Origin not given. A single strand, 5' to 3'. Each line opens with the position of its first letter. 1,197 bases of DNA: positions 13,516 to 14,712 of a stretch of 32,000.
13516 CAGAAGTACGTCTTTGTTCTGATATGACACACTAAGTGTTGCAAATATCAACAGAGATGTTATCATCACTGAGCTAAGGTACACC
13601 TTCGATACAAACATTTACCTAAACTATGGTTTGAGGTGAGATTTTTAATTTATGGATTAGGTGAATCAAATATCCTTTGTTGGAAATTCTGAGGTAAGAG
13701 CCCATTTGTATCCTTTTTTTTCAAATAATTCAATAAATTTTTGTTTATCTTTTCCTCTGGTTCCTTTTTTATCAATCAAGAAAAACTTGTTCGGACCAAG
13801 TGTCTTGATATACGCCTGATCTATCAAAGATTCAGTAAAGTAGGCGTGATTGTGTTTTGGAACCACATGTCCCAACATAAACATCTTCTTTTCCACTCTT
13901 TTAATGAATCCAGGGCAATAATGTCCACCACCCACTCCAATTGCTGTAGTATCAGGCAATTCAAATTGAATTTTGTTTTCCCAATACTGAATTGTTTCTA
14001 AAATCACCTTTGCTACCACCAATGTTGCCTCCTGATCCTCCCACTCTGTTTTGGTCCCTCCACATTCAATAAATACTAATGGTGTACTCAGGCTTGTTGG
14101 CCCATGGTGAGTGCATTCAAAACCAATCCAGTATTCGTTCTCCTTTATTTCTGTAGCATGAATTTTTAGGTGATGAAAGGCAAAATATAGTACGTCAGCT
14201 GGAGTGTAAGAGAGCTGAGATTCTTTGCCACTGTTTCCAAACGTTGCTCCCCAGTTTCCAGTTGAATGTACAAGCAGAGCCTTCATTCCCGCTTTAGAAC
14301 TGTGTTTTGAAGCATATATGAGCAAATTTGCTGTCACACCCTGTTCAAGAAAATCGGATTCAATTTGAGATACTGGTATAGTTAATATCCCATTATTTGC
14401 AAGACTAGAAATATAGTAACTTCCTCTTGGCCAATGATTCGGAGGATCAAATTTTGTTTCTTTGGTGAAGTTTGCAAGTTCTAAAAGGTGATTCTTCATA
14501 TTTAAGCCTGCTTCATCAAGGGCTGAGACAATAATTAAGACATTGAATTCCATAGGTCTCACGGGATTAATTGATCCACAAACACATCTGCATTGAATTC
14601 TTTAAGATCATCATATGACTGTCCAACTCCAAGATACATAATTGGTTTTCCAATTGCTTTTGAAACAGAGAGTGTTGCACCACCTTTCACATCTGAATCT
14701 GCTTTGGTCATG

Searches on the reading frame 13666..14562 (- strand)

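Call 45: search_protein_families(library=pfam, proteins=[window:13666-14562:-], max_evalue=0.001)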
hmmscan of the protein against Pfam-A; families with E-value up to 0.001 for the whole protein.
window:13666-14562:- (298 aa): 1 family
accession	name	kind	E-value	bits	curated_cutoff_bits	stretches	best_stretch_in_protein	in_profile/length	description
PF04414.18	tRNA_deacylase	-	1.3e-50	172.2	33.6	1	77-287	4-204/205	D-aminoacyl-tRNA deacylase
